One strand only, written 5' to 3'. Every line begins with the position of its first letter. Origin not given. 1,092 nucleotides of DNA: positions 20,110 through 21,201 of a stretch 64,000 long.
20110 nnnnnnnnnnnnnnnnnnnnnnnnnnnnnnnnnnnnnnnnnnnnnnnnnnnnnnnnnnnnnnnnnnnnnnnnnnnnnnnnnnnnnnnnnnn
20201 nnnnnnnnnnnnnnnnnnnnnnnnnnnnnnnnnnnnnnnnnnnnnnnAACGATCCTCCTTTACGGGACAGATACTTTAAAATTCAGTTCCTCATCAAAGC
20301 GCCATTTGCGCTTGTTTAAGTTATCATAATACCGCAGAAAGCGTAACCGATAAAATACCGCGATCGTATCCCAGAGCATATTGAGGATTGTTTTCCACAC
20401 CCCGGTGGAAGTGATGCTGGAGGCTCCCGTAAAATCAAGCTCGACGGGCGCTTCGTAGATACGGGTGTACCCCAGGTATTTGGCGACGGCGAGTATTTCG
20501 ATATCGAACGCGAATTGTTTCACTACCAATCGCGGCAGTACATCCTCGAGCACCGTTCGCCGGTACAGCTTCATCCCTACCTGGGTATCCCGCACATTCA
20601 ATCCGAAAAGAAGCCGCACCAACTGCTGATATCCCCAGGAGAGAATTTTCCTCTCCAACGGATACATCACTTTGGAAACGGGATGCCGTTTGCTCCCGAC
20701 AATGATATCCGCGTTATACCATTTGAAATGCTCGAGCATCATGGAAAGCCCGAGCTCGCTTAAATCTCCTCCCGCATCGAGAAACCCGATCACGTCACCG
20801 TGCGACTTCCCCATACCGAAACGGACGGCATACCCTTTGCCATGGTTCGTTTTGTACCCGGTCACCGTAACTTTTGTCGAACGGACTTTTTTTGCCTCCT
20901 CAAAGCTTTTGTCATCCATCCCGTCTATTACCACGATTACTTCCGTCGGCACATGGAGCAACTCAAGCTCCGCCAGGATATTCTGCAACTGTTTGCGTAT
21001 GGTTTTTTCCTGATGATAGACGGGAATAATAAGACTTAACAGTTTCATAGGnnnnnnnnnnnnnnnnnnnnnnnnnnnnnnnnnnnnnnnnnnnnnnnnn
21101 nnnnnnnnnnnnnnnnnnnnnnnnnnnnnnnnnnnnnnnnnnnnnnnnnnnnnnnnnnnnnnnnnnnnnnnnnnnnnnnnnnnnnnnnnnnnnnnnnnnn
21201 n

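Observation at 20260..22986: Core module: Dpm1-like synthase, Wzx-like flippase and a second polyprenyl-P GT2 chained by ATGA overlaps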

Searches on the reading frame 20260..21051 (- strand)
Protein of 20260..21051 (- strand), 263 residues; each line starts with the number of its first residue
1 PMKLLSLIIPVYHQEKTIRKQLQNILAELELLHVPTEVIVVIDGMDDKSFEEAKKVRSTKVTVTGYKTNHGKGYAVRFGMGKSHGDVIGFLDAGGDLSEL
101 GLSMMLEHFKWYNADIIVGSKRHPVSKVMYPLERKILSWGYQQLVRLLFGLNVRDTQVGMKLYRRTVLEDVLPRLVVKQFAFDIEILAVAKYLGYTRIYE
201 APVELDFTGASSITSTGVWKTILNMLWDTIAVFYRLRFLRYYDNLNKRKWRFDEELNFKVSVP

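Call 4: search_protein_families(library=pfam, proteins=[window:20260-21051:-], max_evalue=0.001)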
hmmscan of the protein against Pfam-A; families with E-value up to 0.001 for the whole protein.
window:20260-21051:- (263 aa): 2 families
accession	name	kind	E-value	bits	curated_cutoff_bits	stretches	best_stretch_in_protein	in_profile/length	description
PF00535.33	Glycos_transf_2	-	4.2e-18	66.3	23.3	1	6-171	1-167/168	Glycosyl transferase family 2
PF10111.15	Glyco_tranf_2_2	-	0.00021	21.3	27.3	1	6-94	1-91/276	Glycosyltransferase like family 2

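Call 8: search_protein_families(library=ncbifam, proteins=[window:20260-21048:-], max_evalue=0.01)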
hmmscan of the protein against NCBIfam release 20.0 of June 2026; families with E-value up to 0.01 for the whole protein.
window:20260-21048:- (262 aa): 15 families
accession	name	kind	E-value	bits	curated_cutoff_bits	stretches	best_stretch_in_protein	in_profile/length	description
NF058614.1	PPMAGASynPpgS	equivalog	3.2e-10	39.8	370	1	6-217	4-209/226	polyprenyl-phospho-N-acetylgalactosaminyl synthase PpgS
TIGR03937.1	PgaC_IcaA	equivalog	1.4e-09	37.4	422.3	1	3-109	46-151/407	poly-beta-1,6-N-acetyl-D-glucosamine synthase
NF047588.1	GlcsyltransPgfSStrep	equivalog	1.7e-08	34.1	500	1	4-169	3-166/308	glycosyltransferase PgfS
TIGR04283.1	glyco_like_mftF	equivalog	4.9e-08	32.8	182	1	4-97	1-86/221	TIGR04283 family arsenosugar biosynthesis glycosyltransferase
NF007986.1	PRK10714.1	equivalog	1.3e-07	31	529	1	2-171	6-173/316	undecaprenyl-phosphate 4-deoxy-4-formamido-L-arabinose transferase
NF007482.0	PRK10073.1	equivalog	1.7e-07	30.5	423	1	2-95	6-97/334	glycosyltransferase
NF010496.0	PRK13915.1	equivalog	2e-07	30.4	262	1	4-98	33-129/307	glucosyl-3-phosphoglycerate synthase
NF041391.1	DPhHxTase_Halo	equivalog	1e-06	27.9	375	1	21-170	10-153/213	dolichyl-phosphate hexose transferase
TIGR03965.1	mycofact_glyco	equivalog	2e-05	23.7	280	1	5-108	77-179/467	mycofactocin biosynthesis glycosyltransferase MftF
NF041875.1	EPS_EpsD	equivalog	2.5e-05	23.8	370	1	4-124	1-120/325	exopolysaccharide biosynthesis glycosyltransferase EpsD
TIGR03111.1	glyc2_xrt_Gpos1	hypoth_equivalog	2.6e-05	23.2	363.95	1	4-109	51-157/439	TIGR03111 family XrtG-associated glycosyltransferase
TIGR04182.1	glyco_TIGR04182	equivalog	3.1e-05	23.5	325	1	6-202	4-188/293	S-layer glycoprotein N-glycosyltransferase AglJ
NF038299.1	EPS_HpsN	equivalog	0.00037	19.6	425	1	3-113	2-108/317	hormogonium polysaccharide biosynthesis glycosyltransferase HpsN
NF038302.1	EPS_HpsE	equivalog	0.00042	19.4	300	1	4-91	3-94/307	hormogonium polysaccharide biosynthesis glycosyltransferase HpsE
NF047683.1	TeichurnBiosyTuaG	equivalog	0.0025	17.5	400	1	3-93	7-96/252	teichuronic acid biosynthesis protein TuaG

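Call 10: search_solved_structures(query=window:20260-21048:-, max_evalue=0.001)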
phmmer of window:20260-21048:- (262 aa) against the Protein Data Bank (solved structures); distinct sequences matched with E-value up to 0.001: 9.
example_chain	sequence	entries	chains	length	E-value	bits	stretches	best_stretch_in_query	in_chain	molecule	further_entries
9omj_A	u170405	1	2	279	0.00011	25.1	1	5-104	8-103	Glycosyltransferase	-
9omh_A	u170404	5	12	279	0.00011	25.1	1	5-104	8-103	Glycosyltransferase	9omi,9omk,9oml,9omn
9omm_A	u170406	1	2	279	0.00011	25.1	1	5-104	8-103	Glycosyltransferase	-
5eke_A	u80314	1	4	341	0.00021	24.2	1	4-97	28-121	Uncharacterized glycosyltransferase sll0501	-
5ekp_C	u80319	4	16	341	0.00021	24.2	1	4-97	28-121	Uncharacterized glycosyltransferase sll0501 | Glycosyltransferase sll0501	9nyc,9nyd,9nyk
9nye_A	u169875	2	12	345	0.00021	24.1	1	4-97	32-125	Glycosyltransferase sll0501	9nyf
9hwj_A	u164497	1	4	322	0.00054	22.8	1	2-93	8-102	Undecaprenyl-phosphate 4-deoxy-4-formamido-L-arabinose transferase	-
9bhc_C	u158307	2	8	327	0.00057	22.8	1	2-95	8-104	Undecaprenyl-phosphate 4-deoxy-4-formamido-L-arabinose transferase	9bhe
8vxh_A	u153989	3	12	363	0.00074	22.4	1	2-94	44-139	Undecaprenyl-phosphate 4-deoxy-4-formamido-L-arabinose transferase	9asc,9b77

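Call 35: find_homologous_proteins(query=window:20260-21048:-, max_evalue=0.001)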
Query window:20260-21048:- (262 aa): 5882 proteins with E <= 0.001 among 6596 candidates; the best 120 are listed.
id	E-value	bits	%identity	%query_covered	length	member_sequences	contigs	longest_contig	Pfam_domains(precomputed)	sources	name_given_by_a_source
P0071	8.5e-171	584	100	100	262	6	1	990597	PF00535.33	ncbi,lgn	ncbi:MAG: glycosyltransferase [Patescibacteria group bacterium]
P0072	2.7e-165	566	96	100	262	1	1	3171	PF10111.15,PF00535.33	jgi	-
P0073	9.3e-165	564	96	100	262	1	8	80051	PF00535.33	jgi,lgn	jgi:glycosyltransferase involved in cell wall biosynthesis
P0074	8.3e-163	558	95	100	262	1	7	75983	PF10111.15,PF00535.33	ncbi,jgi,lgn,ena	-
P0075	5.1e-162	555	95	100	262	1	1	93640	PF10111.15,PF00535.33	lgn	-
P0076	7.0e-155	532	90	100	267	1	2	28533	PF00535.33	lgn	-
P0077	8.9e-155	532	90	100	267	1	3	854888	PF00535.33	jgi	-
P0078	1.0e-153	528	88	100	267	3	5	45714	PF00535.33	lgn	-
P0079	1.0e-153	528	89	100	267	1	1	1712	PF00535.33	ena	-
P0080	1.9e-153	527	89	100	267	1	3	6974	PF00535.33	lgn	-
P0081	5.7e-153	526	89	100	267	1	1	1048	PF00535.33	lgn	-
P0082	4.2e-152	523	89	100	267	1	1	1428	PF00535.33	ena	-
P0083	8.5e-150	515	87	100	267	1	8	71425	PF00535.33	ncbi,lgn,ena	ncbi:MAG: glycosyltransferase [Patescibacteria group bacterium]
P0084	1.7e-149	514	88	100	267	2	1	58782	PF00535.33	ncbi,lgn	-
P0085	7.6e-147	506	86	99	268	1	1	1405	PF00535.33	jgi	jgi:glycosyltransferase involved in cell wall biosynthesis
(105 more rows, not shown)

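Call 38: search_solved_structures(query=A2, max_evalue=0.01, show_alignments=2)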
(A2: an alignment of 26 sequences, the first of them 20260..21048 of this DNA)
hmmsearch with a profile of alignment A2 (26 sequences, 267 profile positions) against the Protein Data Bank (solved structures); distinct sequences matched with E-value up to 0.01: 20.
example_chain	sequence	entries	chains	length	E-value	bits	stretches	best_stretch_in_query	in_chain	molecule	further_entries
5mlz_A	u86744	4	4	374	4.9e-12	49.2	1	9-191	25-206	Dolichol monophosphate mannose synthase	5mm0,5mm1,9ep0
5ekp_C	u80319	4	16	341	7.1e-09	38.9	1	6-98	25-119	Uncharacterized glycosyltransferase sll0501 | Glycosyltransferase sll0501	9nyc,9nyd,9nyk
5eke_A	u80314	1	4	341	7.2e-09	38.8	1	6-98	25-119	Uncharacterized glycosyltransferase sll0501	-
9nye_A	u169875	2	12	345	7.3e-09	38.8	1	6-98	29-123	Glycosyltransferase sll0501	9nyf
9hwj_A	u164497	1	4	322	1.1e-08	38.3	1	6-175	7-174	Undecaprenyl-phosphate 4-deoxy-4-formamido-L-arabinose transferase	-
6p61_A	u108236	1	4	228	3.6e-07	33.3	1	4-117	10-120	Glycosyltransferase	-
9bhc_C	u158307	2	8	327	5.7e-07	32.6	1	6-98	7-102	Undecaprenyl-phosphate 4-deoxy-4-formamido-L-arabinose transferase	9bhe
8vxh_A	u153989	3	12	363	7.2e-07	32.3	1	6-98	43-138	Undecaprenyl-phosphate 4-deoxy-4-formamido-L-arabinose transferase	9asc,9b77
5hea_A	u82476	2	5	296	7.5e-07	32.2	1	6-109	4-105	Putative glycosyltransferase (GalT1)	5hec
8vh7_A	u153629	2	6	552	5.9e-06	29.3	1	6-98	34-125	Heparosan synthase B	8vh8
8viw_A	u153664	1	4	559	6e-06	29.3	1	6-98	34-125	Heparosan synthase B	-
5tze_C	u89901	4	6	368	1.5e-05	28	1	9-119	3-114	Glycosyl transferase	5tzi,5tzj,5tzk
3bcv_A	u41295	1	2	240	2.6e-05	27.2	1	9-132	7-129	Putative glycosyltransferase protein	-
9omh_A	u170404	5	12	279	3.2e-05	26.9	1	10-111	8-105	Glycosyltransferase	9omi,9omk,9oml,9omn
9omm_A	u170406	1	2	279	3.2e-05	26.9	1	10-111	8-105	Glycosyltransferase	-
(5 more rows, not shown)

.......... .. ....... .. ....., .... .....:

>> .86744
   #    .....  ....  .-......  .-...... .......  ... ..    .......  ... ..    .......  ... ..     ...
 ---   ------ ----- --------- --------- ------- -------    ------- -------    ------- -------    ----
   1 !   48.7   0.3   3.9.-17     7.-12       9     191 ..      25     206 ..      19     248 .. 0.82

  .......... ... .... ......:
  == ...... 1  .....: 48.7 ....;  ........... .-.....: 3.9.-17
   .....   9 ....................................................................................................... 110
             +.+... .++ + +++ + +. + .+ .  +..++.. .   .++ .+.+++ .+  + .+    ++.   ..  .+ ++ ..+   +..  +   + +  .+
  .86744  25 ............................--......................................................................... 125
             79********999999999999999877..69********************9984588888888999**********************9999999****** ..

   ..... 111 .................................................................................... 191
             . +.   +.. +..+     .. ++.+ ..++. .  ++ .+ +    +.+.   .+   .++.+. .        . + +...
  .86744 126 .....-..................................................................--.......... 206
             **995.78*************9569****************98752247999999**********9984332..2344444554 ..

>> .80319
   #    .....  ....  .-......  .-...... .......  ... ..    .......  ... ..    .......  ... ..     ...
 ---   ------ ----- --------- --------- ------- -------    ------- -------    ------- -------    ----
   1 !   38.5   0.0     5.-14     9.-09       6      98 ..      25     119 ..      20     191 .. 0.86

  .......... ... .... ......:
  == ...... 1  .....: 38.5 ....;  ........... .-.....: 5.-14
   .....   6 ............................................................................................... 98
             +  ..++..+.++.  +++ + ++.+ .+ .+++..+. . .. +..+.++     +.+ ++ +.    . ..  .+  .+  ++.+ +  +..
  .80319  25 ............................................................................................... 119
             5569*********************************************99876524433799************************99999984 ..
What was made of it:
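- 20260..21048 (-): GT2b: a 262-aa polyprenyl-phosphate-GT-like GT2 with no TM helix. It has an invariant D91-A-G-G-D95 motif in place of DADxQ. It keeps Lys120/Arg133/Ser137 (DPMS Arg117/Arg131/Ser135) and has a long aromatic/basic C-terminal helix (215-248). Profile against the PDB: 5mlz E 5e-12, then GtrB and ArnC (call 38).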

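Call 42: predict_structure(alignment_id=A2)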
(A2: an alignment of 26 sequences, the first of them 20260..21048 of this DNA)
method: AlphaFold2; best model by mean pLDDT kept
length: 262 residues; sequences in the alignment: 26
mean_pLDDT: 75.7   pTM: 0.73
mean pLDDT of the five models: 75.7, 56.2, 52.3, 52.1, 49.1
residues with pLDDT >= 90: 67; 70-90: 110; 50-70: 55; < 50: 30
segments of 3 or more residues with pLDDT < 50: 122-127, 177-180, 204-213, 259-262
pLDDT, mean of each block of 10 residues (from residue 1): 90 91 90 91 92 94 87 84 90 70 86 84 48 72 81 67 89 60 79 87 50 57 71 62 51 50 44
secondary structure, 60 per line:
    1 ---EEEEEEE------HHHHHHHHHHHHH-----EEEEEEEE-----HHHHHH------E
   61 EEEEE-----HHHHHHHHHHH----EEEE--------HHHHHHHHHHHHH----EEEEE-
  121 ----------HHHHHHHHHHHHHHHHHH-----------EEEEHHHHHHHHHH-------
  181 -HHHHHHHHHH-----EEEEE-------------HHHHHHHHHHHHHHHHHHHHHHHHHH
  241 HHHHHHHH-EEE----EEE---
elements in order: E4-10 H17-29 E35-42 H48-53 E60-65 H71-81 E86-89 H98-110 E115-119 H131-148 E160-163 H164-173 H182-191 E197-201 H215-248 E250-252 E257-259
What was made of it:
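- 20260..21048 (-): AF2 model pLDDT 76 (call 42).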

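Call 44: fold_search(model_id=the predicted structure, library=pdb)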
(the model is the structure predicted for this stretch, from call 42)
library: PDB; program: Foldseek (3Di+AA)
matches with E <= 10: 1566; with E <= 0.001: 320
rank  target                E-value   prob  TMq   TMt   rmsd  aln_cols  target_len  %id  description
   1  9bhc_A                6.8e-13  1.00  0.68  0.58   3.6       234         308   21  Salmonella undecaprenyl-phosphate 4-deoxy-4-formamido-L-arabinose transferase (ArnC) (released 2025-02-12)
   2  9bhc_B                8.6e-13  1.00  0.67  0.58   3.4       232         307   22  Salmonella undecaprenyl-phosphate 4-deoxy-4-formamido-L-arabinose transferase (ArnC) (released 2025-02-12)
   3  8vxh_A                1.1e-12  1.00  0.65  0.55  12.2       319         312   18  Cryo-EM Structure of the Glycosyltransferase ArnC from Salmonella enterica in the Apo State Determined on Talos Arctic (released 2025-02-05)
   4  9b77_A                1.5e-12  1.00  0.64  0.54  14.7       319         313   17  Cryo-EM Structure of the Glycosyltransferase ArnC from Salmonella enterica in the Apo State Determined on Krios micros (released 2025-02-05)
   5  9asc_A                2.1e-12  1.00  0.63  0.53   5.1       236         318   20  Cryo-EM Structure of the Glycosyltransferase ArnC from Salmonella enterica in the UDP-bound State Determined on Talos  (released 2025-02-05)
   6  9hwj_A                1.2e-11  1.00  0.61  0.53  15.5       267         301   19  Structure of Undecaprenyl-phosphate 4-deoxy-4-formamido-L-arabinose transferase embedded in nanodisc (released 2026-01-14)
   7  9nyc_A                1.6e-11  1.00  0.59  0.51   4.6       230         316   19  Cryo-EM structure of the glycosyltransferase GtrB in the substrate-bound state (released 2025-12-17)
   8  5mlz                  1.7e-11  1.00  0.61  0.47   5.8       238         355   24  Dolichyl phosphate mannose synthase in complex with GDP and Mg2+ (released 2017-08-09)
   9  9nyd_C                2.3e-11  1.00  0.61  0.54  13.6       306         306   16  Cryo-EM structure of the glycosyltransferase GtrB in the pre-catalysis and product-bound state (released 2025-12-17)
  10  9bhe_A                2.4e-11  1.00  0.63  0.54   5.3       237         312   18  Salmonella undecaprenyl-phosphate 4-deoxy-4-formamido-L-arabinose transferase (ArnC) bound to UDP (released 2025-02-12)
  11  5mm1                  3.1e-11  1.00  0.61  0.47   5.5       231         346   23  Dolichyl phosphate mannose synthase in complex with GDP and dolichyl phosphate mannose (released 2017-08-09)
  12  9nyd_B                4.7e-11  1.00  0.63  0.55   4.6       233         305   17  Cryo-EM structure of the glycosyltransferase GtrB in the pre-catalysis and product-bound state (released 2025-12-17)
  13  9ep0                  9.7e-11  1.00  0.60  0.47   5.3       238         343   22  Dolichyl phosphate mannose synthase in complex with donor (GDP-Man) and traces of acceptor (Dol55P) and product (Dol55P- (released 2025-10-01)
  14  5eke_C                1.2e-10  1.00  0.55  0.48  15.1       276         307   17  Structure of the polyisoprenyl-phosphate glycosyltransferase GtrB (F215A mutant) (released 2016-01-06)
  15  5eke_D                1.5e-10  1.00  0.54  0.49  12.3       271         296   18  Structure of the polyisoprenyl-phosphate glycosyltransferase GtrB (F215A mutant) (released 2016-01-06)
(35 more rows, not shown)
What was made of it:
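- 20260..21048 (-): The top 22 fold hits are all ArnC, GtrB or DPMS (call 44).
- On Polyprenyl-phosphate glycosyltransferases of GT2 (DPM1/GtrB/ArnC type): GT2b: profile against 5mlz E 5e-12, and the top 22 fold hits are all ArnC, GtrB or DPMS (calls 38, 44).
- Closest known: GtrA/GtrB/GtrC, ArnC/ArnEF/ArnT and CsbB/GtcA/YfhO three-component systems. Same: The logic is synthase, then flippase, then GT-C. GT2b's best fold matches are ArnC and GtrB (call 44).
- Checked: That GT2's profile and model also match DPMS, ArnC and GtrB best (calls 38, 44).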
